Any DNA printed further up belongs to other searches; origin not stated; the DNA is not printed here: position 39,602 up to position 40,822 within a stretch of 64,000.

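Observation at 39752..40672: Compact, divergent FtsZ/tubulin-superfamily paralog with degenerate GTP-binding signature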

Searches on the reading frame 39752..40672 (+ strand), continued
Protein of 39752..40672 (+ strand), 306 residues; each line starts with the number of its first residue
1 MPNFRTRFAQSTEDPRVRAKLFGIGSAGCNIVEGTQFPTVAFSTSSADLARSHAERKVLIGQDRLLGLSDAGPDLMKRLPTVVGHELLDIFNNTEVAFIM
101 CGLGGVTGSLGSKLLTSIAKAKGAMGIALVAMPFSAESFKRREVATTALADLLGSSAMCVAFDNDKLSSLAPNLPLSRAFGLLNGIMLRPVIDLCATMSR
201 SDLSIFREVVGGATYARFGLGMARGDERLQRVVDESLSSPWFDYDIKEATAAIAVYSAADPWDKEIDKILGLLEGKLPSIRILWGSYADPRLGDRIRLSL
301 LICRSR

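Call 52: find_encoding_contigs(protein=P0332, flank=10000, max_places=2)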
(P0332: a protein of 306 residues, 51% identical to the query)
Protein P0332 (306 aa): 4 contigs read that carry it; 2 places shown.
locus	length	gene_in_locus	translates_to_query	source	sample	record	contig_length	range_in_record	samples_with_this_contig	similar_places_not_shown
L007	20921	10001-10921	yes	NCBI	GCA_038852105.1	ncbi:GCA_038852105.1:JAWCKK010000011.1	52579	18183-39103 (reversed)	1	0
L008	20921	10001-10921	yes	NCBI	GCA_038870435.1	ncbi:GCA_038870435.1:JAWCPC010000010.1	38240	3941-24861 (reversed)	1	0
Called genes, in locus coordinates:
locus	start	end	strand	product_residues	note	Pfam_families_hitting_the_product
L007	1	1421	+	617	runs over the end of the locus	PF02730:AFOR_N, PF01314:AFOR_C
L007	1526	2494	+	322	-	-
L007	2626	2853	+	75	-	-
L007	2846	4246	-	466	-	PF00587:tRNA-synt_2b, PF03129:HGTP_anticodon, PF09180:ProRS-C_1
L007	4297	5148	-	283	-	PF13793:Pribosyltran_N, PF00156:Pribosyltran, PF14572:Pribosyl_synth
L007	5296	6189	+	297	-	PF01904:DUF72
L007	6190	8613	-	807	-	PF02463:SMC_N, PF13175:AAA_15, PF13476:AAA_23, PF13558:SbcC_Walker_B (weak)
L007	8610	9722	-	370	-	PF00149:Metallophos, PF12850:Metallophos_2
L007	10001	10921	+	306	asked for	PF00091:Tubulin, PF12327:FtsZ_C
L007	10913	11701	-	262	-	PF00590:TP_methylase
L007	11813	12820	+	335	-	PF18093:Trm5_N, PF25133:TYW2_N_2, PF02005:TRM (weak), PF02475:TRM5-TYW2_MTfase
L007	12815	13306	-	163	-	PF22769:DCD, PF00692:dUTPase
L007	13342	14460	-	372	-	PF05343:Peptidase_M42, PF01546:Peptidase_M20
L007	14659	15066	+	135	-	PF01597:GCV_H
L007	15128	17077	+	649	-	PF00384:Molybdopterin, PF01568:Molydop_binding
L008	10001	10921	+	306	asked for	PF00091:Tubulin, PF12327:FtsZ_C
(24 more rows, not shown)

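Call 53: find_encoding_contigs(protein=P0338, flank=10000, max_places=2)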
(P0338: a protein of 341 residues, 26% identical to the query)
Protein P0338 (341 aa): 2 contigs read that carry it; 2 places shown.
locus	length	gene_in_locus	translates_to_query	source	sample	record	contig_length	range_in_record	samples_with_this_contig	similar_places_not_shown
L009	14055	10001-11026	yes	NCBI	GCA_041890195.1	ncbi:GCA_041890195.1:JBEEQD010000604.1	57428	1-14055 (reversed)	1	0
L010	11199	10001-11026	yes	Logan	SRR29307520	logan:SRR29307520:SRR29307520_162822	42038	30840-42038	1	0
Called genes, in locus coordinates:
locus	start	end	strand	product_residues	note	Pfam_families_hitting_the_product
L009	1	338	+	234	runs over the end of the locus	PF05625:PAXNEB (faint), PF06745:ATPase, PF23442:DUF7125, PF24336:DUF7504, PF23365:DUF7090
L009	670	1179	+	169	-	-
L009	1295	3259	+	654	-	PF22673:MCP-like_PDC_1, PF02743:dCache_1, PF00672:HAMP, PF13431:TPR_17 (faint), PF13181:TPR_8 (faint), PF13414:TPR_11 (faint), PF00515:TPR_1, PF07719:TPR_2 (weak)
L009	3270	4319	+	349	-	PF05763:DUF835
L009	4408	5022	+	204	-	PF06197:DUF998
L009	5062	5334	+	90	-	-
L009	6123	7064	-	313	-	PF02775:TPP_enzyme_C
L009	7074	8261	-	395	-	PF01855:POR_N, PF02780:Transketolase_C (weak), PF17147:PFOR_II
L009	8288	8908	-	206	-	PF12797:Fer4_2 (faint), PF12837:Fer4_6 (faint), PF13237:Fer4_10 (weak), PF12838:Fer4_7, PF13187:Fer4_9 (weak), PF13484:Fer4_16 (faint), PF14697:Fer4_21, PF00037:Fer4 (weak)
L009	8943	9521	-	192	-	PF01558:POR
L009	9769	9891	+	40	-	-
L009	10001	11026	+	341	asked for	PF00091:Tubulin, PF12327:FtsZ_C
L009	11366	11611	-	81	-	-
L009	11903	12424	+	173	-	-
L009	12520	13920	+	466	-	PF01212:Beta_elim_lyase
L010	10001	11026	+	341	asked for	PF00091:Tubulin, PF12327:FtsZ_C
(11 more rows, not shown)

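Call 54: find_encoding_contigs(protein=window:39752-40672:+, flank=10000, max_places=4)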
Protein window:39752-40672:+ (306 aa): 1 contig read that carries it; 1 place shown.
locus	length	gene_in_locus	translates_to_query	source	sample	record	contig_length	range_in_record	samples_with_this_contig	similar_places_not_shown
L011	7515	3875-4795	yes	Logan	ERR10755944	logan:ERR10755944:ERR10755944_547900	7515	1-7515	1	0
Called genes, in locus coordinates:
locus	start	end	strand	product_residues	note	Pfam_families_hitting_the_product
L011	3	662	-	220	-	?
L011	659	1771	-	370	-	PF00149:Metallophos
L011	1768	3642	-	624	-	PF00999:Na_H_Exchanger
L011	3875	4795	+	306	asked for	PF00091:Tubulin, PF12327:FtsZ_C (weak)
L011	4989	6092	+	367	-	PF03435:Sacchrp_dh_NADP, PF16653:Sacchrp_dh_C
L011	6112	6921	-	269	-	PF00590:TP_methylase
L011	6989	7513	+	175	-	?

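Call 55: find_encoding_contigs(protein=P0446, flank=6000, max_places=4)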
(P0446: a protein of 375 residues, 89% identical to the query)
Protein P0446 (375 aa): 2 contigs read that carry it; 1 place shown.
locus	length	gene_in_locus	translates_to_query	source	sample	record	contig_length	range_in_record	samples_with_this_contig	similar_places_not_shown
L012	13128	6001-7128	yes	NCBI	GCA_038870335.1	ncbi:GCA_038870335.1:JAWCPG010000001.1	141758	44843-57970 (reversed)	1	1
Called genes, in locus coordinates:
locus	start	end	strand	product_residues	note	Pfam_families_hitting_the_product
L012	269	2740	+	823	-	-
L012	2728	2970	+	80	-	-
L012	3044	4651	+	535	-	PF00989:PAS, PF08448:PAS_4, PF13188:PAS_8 (faint), PF08447:PAS_3, PF13426:PAS_9, PF18546:MetOD1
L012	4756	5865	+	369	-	PF00091:Tubulin, PF12327:FtsZ_C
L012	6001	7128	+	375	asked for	PF00091:Tubulin, PF12327:FtsZ_C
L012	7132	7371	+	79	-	-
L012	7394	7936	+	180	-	PF03439:Spt5-NGN, PF00467:KOW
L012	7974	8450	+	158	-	PF03946:Ribosomal_L11_N, PF00298:Ribosomal_L11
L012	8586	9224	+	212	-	PF00687:Ribosomal_L1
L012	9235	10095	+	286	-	PF00466:Ribosomal_L10, PF17777:RL10P_insert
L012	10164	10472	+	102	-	PF00428:Ribosomal_60s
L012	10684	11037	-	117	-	-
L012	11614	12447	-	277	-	PF07934:OGG_N, PF00730:HhH-GPD, PF00633:HHH (faint)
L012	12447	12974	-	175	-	PF01986:DUF123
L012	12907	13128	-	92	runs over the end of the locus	-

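Call 56: find_encoding_contigs(protein=P0447, flank=6000, max_places=4)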
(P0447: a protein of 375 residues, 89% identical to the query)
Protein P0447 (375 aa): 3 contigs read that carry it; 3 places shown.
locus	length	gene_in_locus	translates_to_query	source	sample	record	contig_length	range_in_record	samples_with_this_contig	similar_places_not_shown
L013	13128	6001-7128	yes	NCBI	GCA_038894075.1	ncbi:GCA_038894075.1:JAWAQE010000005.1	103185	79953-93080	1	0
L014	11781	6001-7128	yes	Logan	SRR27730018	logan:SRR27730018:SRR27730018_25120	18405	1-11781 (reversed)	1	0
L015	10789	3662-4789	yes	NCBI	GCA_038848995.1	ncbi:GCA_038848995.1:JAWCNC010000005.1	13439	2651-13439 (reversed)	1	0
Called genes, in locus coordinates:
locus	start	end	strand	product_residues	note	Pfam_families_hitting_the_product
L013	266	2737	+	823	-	-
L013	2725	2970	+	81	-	-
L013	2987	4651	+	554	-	PF00989:PAS, PF08448:PAS_4, PF13188:PAS_8 (faint), PF08447:PAS_3, PF13426:PAS_9, PF18546:MetOD1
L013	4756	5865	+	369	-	PF00091:Tubulin, PF12327:FtsZ_C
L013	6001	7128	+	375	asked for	PF00091:Tubulin, PF12327:FtsZ_C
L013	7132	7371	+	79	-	-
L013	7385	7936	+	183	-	PF03439:Spt5-NGN, PF00467:KOW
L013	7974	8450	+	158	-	PF03946:Ribosomal_L11_N, PF00298:Ribosomal_L11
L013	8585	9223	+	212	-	PF00687:Ribosomal_L1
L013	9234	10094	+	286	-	PF00466:Ribosomal_L10, PF17777:RL10P_insert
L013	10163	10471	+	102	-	PF00428:Ribosomal_60s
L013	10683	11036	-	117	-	-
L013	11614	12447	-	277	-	PF07934:OGG_N, PF00730:HhH-GPD, PF00633:HHH (faint)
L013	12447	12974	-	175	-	PF01986:DUF123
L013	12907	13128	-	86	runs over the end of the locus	-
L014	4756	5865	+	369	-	PF00091:Tubulin, PF12327:FtsZ_C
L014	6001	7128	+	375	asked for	PF00091:Tubulin, PF12327:FtsZ_C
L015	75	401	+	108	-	-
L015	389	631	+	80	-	-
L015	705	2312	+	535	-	PF00989:PAS, PF08448:PAS_4, PF13188:PAS_8 (faint), PF08447:PAS_3, PF13426:PAS_9, PF18546:MetOD1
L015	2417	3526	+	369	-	PF00091:Tubulin, PF12327:FtsZ_C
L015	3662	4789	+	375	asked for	PF00091:Tubulin, PF12327:FtsZ_C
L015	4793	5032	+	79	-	-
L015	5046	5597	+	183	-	PF03439:Spt5-NGN, PF00467:KOW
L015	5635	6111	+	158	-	PF03946:Ribosomal_L11_N, PF00298:Ribosomal_L11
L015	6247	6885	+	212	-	PF00687:Ribosomal_L1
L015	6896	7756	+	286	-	PF00466:Ribosomal_L10, PF17777:RL10P_insert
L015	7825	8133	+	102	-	PF00428:Ribosomal_60s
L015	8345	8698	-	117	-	-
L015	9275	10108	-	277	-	PF07934:OGG_N, PF00730:HhH-GPD, PF00633:HHH (faint)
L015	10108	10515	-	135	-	PF01986:DUF123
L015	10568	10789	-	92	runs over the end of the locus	-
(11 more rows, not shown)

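Call 57: find_encoding_contigs(protein=P0332, flank=1000, max_places=10)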
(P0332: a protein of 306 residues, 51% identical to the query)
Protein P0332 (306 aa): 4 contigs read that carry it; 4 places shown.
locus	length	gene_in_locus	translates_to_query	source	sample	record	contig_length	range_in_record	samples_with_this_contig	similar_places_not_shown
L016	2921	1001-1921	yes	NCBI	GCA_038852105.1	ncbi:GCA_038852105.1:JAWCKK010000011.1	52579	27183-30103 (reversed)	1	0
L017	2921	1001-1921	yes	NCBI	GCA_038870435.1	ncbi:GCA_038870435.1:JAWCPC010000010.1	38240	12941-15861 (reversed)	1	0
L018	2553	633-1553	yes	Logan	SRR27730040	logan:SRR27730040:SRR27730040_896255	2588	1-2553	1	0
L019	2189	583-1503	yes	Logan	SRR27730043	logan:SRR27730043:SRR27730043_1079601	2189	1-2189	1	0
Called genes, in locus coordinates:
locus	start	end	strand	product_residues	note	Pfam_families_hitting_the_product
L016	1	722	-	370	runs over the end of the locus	PF00149:Metallophos, PF12850:Metallophos_2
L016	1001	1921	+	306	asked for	PF00091:Tubulin, PF12327:FtsZ_C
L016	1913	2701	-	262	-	PF00590:TP_methylase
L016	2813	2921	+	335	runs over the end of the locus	PF18093:Trm5_N, PF25133:TYW2_N_2, PF02005:TRM (weak), PF02475:TRM5-TYW2_MTfase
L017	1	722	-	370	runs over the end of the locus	PF00149:Metallophos, PF12850:Metallophos_2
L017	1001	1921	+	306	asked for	PF00091:Tubulin, PF12327:FtsZ_C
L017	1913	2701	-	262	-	PF00590:TP_methylase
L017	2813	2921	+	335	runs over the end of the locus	PF18093:Trm5_N, PF25133:TYW2_N_2, PF02005:TRM (weak), PF02475:TRM5-TYW2_MTfase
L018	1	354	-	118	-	?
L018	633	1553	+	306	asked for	PF00091:Tubulin, PF12327:FtsZ_C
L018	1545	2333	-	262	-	PF00590:TP_methylase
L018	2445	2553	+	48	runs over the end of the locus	?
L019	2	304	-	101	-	?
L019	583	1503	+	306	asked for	PF00091:Tubulin, PF12327:FtsZ_C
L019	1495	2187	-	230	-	?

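Call 58: find_encoding_contigs(protein=P0164, flank=5000, max_places=3)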
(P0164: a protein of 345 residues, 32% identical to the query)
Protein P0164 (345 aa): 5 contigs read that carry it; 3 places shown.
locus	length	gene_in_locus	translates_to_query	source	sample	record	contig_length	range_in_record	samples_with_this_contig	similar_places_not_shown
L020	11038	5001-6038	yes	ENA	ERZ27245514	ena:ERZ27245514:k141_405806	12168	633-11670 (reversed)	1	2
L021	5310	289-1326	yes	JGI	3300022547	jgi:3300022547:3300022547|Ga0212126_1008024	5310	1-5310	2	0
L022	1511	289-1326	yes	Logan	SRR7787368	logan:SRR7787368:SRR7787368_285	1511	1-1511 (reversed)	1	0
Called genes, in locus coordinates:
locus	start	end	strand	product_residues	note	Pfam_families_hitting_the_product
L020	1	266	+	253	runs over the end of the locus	PF00271:Helicase_C, PF12344:UvrB, PF02151:UVR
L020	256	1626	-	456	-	PF01554:MatE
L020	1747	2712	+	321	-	PF00291:PALP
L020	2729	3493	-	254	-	PF02146:SIR2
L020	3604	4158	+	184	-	PF25087:GMPPB_C (faint), PF00132:Hexapep (weak), PF25084:LbH_EIF2B (weak)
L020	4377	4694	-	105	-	PF01906:YbjQ_1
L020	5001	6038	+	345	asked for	PF00091:Tubulin, PF12327:FtsZ_C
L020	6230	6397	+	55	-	PF06467:zf-FCS (weak)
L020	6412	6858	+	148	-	PF00903:Glyoxalase, PF12681:Glyoxalase_2 (weak), PF13669:Glyoxalase_4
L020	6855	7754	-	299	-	PF04055:Radical_SAM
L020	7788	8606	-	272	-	PF04018:VCA0040-like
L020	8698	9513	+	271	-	-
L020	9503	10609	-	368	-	PF02350:Epimerase_2, PF13579:Glyco_trans_4_4 (faint)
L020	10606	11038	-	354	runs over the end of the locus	?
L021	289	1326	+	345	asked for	PF00091:Tubulin, PF12327:FtsZ_C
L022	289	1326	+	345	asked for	PF00091:Tubulin, PF12327:FtsZ_C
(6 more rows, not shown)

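Call 62: find_encoding_contigs(protein=P0149, flank=8000, max_places=2)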
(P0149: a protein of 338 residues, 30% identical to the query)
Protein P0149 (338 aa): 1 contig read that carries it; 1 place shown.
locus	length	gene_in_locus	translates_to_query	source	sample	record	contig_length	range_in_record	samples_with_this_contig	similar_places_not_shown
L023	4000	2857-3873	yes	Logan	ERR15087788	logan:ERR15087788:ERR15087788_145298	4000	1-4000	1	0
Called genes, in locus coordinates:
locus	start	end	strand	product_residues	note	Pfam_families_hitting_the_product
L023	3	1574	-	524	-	?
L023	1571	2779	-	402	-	PF00149:Metallophos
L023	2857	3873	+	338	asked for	PF00091:Tubulin, PF12327:FtsZ_C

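Call 64: find_encoding_contigs(protein=P0125, flank=10000, max_places=2)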
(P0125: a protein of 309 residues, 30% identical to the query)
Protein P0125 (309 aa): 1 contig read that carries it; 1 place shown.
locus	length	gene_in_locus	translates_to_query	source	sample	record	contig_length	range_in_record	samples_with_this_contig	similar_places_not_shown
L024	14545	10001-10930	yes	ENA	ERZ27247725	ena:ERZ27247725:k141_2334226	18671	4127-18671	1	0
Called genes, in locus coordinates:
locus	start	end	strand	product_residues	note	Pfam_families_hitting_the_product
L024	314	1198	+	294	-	PF01904:DUF72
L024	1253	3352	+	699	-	PF02629:CoA_binding, PF13380:CoA_binding_2, PF13607:Succ_CoA_lig, PF19045:Ligase_CoA_2, PF08442:ATP-grasp_2 (weak), PF13549:ATP-grasp_5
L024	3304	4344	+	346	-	PF13500:AAA_26, PF07085:DRTGG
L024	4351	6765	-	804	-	PF00005:ABC_tran (weak), PF02463:SMC_N, PF13175:AAA_15, PF13304:AAA_21 (faint), PF13476:AAA_23 (faint), PF13555:AAA_29 (weak), PF13558:SbcC_Walker_B (weak)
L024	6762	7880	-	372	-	PF00149:Metallophos, PF12850:Metallophos_2 (weak)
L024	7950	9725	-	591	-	PF00999:Na_H_Exchanger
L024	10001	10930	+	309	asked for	PF00091:Tubulin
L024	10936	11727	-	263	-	PF00590:TP_methylase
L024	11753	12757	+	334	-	PF18093:Trm5_N, PF25133:TYW2_N_2, PF02475:TRM5-TYW2_MTfase, PF05175:MTS, PF13847:Methyltransf_31 (weak), PF13649:Methyltransf_25 (weak)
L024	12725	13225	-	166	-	PF22769:DCD, PF00692:dUTPase (weak)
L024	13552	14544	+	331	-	?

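Call 65: find_encoding_contigs(protein=P0127, flank=10000, max_places=2)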
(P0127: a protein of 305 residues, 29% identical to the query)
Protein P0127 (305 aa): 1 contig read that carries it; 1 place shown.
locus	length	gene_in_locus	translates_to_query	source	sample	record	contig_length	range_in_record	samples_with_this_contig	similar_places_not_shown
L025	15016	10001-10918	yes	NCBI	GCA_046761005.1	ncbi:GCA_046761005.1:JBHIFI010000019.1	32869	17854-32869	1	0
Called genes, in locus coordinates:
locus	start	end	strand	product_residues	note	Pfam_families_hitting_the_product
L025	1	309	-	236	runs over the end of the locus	PF20720:nSTAND3 (weak), PF00005:ABC_tran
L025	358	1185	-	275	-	PF01904:DUF72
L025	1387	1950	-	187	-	-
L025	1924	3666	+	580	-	PF00633:HHH (faint), PF04055:Radical_SAM (weak), PF12836:HHH_3 (weak)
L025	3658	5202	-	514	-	PF01935:DUF87, PF12846:AAA_10 (faint)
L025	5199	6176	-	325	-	PF09376:NurA (weak)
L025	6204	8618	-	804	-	PF02463:SMC_N, PF13476:AAA_23, PF13555:AAA_29 (weak)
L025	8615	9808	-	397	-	PF00149:Metallophos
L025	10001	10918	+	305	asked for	PF00091:Tubulin, PF12327:FtsZ_C (weak)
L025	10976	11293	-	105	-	-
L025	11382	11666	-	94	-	-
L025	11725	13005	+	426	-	PF13517:FG-GAP_3 (faint)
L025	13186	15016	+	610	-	PF06507:ARF_AD (faint), PF23911:DUF7253 (faint), PF07705:CARDB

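Call 76: search_solved_structures(query=A1, max_evalue=10, show_alignments=0)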
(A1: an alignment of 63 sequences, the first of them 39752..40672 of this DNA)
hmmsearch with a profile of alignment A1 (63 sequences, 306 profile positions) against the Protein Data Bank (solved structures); distinct sequences matched with E-value up to 10: 57.
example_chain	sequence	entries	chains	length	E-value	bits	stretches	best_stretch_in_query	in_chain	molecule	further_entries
1w58_1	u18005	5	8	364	7.8e-41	143.5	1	12-303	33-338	CELL DIVISION PROTEIN FTSZ HOMOLOG 1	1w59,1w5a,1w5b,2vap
1fsz_A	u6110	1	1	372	8.4e-41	143.4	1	12-303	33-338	FTSZ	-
1w5e_A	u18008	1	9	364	4.2e-40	141.1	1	12-303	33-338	FTSZ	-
9v7v_A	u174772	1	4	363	3.7e-34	121.6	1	10-303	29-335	Cell division protein FtsZ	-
6ym1_A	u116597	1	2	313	5.5e-34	121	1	18-302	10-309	Cell division protein FtsZ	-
6y1u_A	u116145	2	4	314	5.5e-34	121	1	18-302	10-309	Cell division protein FtsZ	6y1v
6ym9_A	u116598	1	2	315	5.6e-34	121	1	18-302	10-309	Cell division protein FtsZ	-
1rlu_A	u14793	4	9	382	9.5e-34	120.2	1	17-302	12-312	Cell division protein ftsZ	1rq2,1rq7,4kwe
14uh_A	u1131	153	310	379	1e-33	120.1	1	18-302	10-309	Cell division protein FtsZ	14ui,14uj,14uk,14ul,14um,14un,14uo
5zue_A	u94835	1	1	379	7.3e-33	117.3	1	18-302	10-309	Cell division protein FtsZ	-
4e6e_A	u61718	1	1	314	7.9e-33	117.2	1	17-302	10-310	Cell division protein ftsZ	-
2r6r_1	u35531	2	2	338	1.3e-31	113.3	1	16-302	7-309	Cell division protein ftsZ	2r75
7yop_A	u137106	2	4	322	5.2e-29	104.7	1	14-302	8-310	Cell division protein FtsZ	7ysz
22hq_A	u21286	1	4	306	4e-28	101.8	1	18-302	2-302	Cell division protein FtsZ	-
22hr_A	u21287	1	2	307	4e-28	101.8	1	18-302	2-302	Cell division protein FtsZ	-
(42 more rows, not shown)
